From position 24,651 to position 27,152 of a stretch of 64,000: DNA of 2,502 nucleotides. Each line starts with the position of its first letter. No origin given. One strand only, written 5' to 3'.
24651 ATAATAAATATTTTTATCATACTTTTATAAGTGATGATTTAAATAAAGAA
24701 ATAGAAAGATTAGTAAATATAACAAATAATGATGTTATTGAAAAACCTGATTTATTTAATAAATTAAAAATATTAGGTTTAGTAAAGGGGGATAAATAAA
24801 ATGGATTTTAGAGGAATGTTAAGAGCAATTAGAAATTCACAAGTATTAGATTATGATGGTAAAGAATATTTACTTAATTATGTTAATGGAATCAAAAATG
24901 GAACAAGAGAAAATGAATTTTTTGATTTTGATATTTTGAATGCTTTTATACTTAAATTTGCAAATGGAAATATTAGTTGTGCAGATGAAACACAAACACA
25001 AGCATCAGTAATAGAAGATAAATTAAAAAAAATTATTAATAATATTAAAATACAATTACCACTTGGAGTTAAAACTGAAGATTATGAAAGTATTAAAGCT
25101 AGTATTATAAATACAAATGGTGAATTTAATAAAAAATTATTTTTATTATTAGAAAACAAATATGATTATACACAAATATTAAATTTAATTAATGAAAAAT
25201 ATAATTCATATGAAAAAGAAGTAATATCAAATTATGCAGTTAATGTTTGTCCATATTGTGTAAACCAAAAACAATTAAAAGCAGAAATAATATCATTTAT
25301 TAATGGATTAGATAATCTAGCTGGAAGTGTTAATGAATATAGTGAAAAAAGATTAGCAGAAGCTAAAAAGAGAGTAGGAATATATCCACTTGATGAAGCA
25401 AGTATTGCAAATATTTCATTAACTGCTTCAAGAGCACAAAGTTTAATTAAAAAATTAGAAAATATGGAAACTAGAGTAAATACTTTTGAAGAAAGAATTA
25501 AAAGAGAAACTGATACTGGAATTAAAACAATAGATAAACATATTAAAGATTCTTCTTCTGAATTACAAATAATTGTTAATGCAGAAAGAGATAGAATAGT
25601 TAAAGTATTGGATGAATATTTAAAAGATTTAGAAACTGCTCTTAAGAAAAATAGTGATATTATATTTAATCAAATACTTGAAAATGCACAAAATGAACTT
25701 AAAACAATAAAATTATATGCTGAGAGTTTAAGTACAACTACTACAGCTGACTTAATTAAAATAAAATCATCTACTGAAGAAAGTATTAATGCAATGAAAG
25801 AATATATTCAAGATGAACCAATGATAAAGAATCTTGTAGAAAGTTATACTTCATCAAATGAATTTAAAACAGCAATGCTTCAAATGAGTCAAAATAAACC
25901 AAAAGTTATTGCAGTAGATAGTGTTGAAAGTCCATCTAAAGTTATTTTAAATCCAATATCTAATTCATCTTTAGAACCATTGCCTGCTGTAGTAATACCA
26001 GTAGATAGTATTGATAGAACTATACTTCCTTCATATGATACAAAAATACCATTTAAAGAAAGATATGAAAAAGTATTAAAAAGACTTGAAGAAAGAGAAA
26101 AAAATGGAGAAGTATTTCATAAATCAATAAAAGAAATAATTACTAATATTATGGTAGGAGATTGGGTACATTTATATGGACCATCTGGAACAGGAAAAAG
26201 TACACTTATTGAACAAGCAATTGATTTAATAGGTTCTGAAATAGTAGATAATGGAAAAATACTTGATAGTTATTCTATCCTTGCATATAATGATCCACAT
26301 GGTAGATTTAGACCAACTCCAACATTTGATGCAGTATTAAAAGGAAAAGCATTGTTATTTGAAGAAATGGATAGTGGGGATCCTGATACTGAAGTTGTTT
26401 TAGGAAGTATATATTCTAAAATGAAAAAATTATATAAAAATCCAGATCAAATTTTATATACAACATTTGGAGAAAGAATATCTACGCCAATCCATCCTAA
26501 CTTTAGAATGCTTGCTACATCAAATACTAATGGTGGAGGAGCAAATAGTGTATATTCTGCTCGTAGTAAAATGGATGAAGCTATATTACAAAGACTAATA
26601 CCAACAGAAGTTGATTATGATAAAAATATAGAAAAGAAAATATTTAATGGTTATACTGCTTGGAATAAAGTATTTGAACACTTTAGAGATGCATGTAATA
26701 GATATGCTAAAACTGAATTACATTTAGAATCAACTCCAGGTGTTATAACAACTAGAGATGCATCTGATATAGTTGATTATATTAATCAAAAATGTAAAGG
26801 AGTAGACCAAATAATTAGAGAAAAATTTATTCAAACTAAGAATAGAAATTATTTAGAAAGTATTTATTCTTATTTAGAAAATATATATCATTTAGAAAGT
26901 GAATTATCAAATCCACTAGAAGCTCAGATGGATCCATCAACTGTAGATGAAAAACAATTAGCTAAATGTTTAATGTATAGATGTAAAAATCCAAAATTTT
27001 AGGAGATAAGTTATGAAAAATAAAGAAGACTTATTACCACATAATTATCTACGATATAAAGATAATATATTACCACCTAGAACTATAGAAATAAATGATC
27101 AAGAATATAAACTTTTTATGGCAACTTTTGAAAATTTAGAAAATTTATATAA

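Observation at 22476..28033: Self-contained four-gene operon: two unknown proteins, a coiled-coil CobS/MoxR-type AAA+ ATPase and a MIDAS-less vWA-like protein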

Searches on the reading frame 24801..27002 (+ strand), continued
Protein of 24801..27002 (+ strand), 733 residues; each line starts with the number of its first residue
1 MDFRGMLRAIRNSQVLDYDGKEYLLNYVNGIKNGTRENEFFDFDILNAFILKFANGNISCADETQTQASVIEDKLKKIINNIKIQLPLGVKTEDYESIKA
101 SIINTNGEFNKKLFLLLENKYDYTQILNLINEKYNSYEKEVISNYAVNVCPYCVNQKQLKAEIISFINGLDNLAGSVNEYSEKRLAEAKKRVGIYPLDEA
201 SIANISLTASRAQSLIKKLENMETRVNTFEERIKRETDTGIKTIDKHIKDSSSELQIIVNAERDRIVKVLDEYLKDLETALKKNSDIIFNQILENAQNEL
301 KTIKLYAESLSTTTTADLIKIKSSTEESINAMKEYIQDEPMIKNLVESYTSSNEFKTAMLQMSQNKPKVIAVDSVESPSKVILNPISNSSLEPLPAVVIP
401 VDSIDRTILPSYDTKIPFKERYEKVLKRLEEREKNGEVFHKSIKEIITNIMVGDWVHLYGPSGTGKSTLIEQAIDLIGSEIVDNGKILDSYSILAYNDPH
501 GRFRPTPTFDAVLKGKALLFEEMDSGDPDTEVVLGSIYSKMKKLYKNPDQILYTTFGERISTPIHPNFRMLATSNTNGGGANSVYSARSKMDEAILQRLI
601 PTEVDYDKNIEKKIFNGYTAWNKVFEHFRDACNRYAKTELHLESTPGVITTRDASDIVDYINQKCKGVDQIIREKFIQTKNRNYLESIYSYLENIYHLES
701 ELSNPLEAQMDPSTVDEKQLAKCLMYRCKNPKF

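Call 100: search_protein_families(library=pfam, proteins=[L001:7308-7649:+, L001:7787-8245:+, L001:8226-8657:+, L007:8131-8541:+], max_evalue=0.1)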
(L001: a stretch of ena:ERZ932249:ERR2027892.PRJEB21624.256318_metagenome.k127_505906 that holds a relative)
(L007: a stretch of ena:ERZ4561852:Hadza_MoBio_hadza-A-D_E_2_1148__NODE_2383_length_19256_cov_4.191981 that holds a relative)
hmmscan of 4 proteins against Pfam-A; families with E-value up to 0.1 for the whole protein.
L001:7308-7649:+ (113 aa): 0 families

L001:7787-8245:+ (152 aa): 0 families

L001:8226-8657:+ (143 aa): 1 family
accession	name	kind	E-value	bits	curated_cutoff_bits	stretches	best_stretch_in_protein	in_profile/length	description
PF03272.18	Mucin_bdg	-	0.036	14.3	27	1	24-98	42-115/116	Putative mucin or carbohydrate-binding module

L007:8131-8541:+ (136 aa): 14 families
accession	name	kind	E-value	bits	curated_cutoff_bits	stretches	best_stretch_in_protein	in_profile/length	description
PF01442.23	Apolipoprotein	-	3.8e-07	30.4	90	1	18-109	95-186/190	Apolipoprotein A1/A4/E domain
PF04513.17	Baculo_PEP_C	-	0.00079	19.9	38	0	13-129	25-103/140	Baculovirus polyhedron envelope protein, PEP, C terminus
PF23067.1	MG280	-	0.0053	16.8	27.4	1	15-132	73-185/259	Uncharacterised protein MG280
PF08879.15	WRC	-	0.007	16.5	28.6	0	45-64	19-38/43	WRC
PF16785.10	SMBP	-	0.0085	16.7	29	1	12-96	20-103/111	Small metal-binding protein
PF07956.16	DUF1690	-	0.011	16.6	29.7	1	11-110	15-101/139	Protein of Unknown function (DUF1690)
PF05597.16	Phasin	-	0.013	16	28.8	1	47-111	31-91/126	Poly(hydroxyalcanoate) granule associated protein (phasin)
PF23864.1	DUF7222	-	0.016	15.9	27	1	69-121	38-88/108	Domain of unknown function (DUF7222)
PF11577.13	NEMO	-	0.016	15.6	23.2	1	16-70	14-67/68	NF-kappa-B essential modulator NEMO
PF19753.4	DUF6240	-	0.03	14.1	26.6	1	23-113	58-147/276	Family of unknown function (DUF6240)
PF09821.14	AAA_assoc_C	-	0.044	14.8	27.6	0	69-89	38-58/119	C-terminal AAA-associated domain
PF07464.16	ApoLp-III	-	0.063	13.9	36.3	0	80-125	21-65/146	Apolipophorin-III precursor (apoLp-III)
PF04286.17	DUF445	-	0.072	13.4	33.8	0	48-129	138-224/368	Protein of unknown function (DUF445)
PF22240.1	ISP_coupler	-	0.081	13.8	27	0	41-91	1-51/126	Type ISP restriction-modification enzyme, coupler domain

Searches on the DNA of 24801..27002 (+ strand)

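Call 68: search_rna_families(sources=[L004, L017, L021, L026, L028], threshold=gathering, show_alignments=2)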
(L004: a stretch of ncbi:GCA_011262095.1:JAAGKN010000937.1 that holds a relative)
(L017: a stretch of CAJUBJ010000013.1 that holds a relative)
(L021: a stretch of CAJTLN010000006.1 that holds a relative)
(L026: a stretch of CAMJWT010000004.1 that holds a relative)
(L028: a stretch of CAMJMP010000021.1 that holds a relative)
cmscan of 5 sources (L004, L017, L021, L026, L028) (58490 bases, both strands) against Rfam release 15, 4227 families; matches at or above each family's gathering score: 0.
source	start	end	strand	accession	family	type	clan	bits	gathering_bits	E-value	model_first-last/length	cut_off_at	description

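Call 86: build_rna_model(alignment_id=A5, structure=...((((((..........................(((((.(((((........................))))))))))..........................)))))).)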
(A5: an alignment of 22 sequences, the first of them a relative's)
Model R1 built from alignment A5 (22 sequences, 113 columns); structure: as given.
model positions 89; base pairs 16; branch points 0; effective number of sequences 2.58; information 0.64 bits per position. Calibrated on 0.2 Mb of random sequence (short: E-values are rough).
structure used (alignment columns):
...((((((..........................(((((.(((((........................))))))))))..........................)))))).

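Call 87: search_with_rna_model(model_id=R1, sources=[window, L001, L004, L005, L007, L009, L011, L012, L013, L014, L015, L016, L017, L018, L019, L020, L021, L022, L024, L025, L026, L027, L028, L029, L030, L031, L032, L033, L034, L035, L036], max_evalue=1)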
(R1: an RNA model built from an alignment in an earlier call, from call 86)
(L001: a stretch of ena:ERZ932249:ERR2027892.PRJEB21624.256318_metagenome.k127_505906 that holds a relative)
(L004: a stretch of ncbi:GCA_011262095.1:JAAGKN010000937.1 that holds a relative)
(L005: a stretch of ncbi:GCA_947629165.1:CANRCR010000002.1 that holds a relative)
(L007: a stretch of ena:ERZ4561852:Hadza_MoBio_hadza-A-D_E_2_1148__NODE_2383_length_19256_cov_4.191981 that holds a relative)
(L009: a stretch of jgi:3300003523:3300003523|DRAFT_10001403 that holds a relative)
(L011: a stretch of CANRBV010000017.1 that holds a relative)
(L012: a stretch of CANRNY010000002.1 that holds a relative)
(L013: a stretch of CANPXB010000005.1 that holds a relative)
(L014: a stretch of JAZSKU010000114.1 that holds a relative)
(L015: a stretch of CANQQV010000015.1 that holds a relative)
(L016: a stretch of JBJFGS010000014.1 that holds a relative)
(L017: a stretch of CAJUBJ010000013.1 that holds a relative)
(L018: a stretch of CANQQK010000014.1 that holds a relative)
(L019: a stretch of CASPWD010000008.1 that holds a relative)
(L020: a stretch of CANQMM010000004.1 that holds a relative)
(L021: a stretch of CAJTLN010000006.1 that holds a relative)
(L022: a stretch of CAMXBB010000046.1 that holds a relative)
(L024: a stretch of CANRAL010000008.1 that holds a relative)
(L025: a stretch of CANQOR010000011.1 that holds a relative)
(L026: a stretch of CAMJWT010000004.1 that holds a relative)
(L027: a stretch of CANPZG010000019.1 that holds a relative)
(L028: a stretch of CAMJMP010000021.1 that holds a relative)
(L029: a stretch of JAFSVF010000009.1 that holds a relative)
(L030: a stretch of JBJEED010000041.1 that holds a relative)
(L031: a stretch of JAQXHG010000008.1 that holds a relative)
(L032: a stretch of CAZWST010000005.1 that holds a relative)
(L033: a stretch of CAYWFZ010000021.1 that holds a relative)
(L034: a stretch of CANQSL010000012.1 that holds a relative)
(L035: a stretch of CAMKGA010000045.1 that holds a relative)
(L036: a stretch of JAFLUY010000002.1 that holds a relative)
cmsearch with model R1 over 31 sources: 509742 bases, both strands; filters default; matches with E-value up to 1: 7.
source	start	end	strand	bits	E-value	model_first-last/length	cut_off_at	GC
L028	4046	4134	+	80.2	5e-18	1-89/89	no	0.35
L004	8538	8635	+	77.3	2.9e-17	1-89/89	no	0.27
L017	4096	4195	+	76.2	5.8e-17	1-89/89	no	0.35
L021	4103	4202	+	75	1.3e-16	1-89/89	no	0.34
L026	4460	4549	+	62.9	2.3e-13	1-89/89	no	0.36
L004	2334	2381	+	17.7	0.35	1-89/89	no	0.29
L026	16628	16708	+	17.2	0.46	1-89/89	no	0.32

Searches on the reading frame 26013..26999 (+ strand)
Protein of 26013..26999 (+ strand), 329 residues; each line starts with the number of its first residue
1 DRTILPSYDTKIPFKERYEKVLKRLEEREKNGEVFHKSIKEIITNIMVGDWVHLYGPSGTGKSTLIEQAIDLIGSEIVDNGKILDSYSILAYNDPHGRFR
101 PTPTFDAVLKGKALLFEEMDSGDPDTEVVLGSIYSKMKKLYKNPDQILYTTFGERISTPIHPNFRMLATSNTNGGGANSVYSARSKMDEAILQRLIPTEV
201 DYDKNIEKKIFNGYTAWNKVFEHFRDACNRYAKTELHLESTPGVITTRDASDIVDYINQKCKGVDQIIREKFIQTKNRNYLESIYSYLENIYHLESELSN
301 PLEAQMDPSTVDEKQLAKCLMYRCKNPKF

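Call 53: search_solved_structures(query=A3, max_evalue=0.01, show_alignments=2)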
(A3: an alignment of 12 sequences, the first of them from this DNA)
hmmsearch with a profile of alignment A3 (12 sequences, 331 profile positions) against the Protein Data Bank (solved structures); distinct sequences matched with E-value up to 0.01: 29.
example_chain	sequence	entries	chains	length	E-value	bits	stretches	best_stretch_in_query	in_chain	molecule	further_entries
6hyp_A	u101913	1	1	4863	1.3e-30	110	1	51-173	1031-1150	Midasin,Midasin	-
6i27_A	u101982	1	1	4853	1.3e-30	110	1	51-173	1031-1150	Midasin,Midasin,Midasin,Midasin,Midasin,Midasin,Midasin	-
6i26_A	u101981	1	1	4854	1.3e-30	110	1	51-173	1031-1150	Midasin,Midasin,Midasin,Midasin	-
5jcs_s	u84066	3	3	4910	1.4e-30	109.9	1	51-173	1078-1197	Midasin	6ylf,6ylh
6or5_A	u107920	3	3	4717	1.3e-27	100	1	53-210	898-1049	Midasin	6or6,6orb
9ujv_A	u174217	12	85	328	8.9e-09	38.2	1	39-207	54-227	Cobaltochelatase subunit CobS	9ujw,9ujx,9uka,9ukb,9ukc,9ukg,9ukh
9udk_A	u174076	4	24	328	1.2e-07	34.5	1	39-207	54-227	Cobaltochelatase subunit CobS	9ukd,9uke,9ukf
3cmu_A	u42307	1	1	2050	2.9e-07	33.2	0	49-87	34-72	Protein recA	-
3cmt_A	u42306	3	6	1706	6e-06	28.9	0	49-87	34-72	Protein recA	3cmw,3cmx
6l1q_C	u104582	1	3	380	1.9e-05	27.2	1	52-213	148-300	CbbQ protein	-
5c3c_A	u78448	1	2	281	2.4e-05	26.9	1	51-212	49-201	CbbQ/NirQ/NorQ domain protein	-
6c2u_A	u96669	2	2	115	0.00012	24.6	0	49-87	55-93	phosphate-loop protein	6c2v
3cmv_A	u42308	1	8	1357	0.00015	24.3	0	49-87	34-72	Protein recA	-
7swl_A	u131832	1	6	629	0.00057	22.4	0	52-77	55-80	Rix7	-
7t3i_A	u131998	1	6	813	0.00093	21.7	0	52-77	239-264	Rix7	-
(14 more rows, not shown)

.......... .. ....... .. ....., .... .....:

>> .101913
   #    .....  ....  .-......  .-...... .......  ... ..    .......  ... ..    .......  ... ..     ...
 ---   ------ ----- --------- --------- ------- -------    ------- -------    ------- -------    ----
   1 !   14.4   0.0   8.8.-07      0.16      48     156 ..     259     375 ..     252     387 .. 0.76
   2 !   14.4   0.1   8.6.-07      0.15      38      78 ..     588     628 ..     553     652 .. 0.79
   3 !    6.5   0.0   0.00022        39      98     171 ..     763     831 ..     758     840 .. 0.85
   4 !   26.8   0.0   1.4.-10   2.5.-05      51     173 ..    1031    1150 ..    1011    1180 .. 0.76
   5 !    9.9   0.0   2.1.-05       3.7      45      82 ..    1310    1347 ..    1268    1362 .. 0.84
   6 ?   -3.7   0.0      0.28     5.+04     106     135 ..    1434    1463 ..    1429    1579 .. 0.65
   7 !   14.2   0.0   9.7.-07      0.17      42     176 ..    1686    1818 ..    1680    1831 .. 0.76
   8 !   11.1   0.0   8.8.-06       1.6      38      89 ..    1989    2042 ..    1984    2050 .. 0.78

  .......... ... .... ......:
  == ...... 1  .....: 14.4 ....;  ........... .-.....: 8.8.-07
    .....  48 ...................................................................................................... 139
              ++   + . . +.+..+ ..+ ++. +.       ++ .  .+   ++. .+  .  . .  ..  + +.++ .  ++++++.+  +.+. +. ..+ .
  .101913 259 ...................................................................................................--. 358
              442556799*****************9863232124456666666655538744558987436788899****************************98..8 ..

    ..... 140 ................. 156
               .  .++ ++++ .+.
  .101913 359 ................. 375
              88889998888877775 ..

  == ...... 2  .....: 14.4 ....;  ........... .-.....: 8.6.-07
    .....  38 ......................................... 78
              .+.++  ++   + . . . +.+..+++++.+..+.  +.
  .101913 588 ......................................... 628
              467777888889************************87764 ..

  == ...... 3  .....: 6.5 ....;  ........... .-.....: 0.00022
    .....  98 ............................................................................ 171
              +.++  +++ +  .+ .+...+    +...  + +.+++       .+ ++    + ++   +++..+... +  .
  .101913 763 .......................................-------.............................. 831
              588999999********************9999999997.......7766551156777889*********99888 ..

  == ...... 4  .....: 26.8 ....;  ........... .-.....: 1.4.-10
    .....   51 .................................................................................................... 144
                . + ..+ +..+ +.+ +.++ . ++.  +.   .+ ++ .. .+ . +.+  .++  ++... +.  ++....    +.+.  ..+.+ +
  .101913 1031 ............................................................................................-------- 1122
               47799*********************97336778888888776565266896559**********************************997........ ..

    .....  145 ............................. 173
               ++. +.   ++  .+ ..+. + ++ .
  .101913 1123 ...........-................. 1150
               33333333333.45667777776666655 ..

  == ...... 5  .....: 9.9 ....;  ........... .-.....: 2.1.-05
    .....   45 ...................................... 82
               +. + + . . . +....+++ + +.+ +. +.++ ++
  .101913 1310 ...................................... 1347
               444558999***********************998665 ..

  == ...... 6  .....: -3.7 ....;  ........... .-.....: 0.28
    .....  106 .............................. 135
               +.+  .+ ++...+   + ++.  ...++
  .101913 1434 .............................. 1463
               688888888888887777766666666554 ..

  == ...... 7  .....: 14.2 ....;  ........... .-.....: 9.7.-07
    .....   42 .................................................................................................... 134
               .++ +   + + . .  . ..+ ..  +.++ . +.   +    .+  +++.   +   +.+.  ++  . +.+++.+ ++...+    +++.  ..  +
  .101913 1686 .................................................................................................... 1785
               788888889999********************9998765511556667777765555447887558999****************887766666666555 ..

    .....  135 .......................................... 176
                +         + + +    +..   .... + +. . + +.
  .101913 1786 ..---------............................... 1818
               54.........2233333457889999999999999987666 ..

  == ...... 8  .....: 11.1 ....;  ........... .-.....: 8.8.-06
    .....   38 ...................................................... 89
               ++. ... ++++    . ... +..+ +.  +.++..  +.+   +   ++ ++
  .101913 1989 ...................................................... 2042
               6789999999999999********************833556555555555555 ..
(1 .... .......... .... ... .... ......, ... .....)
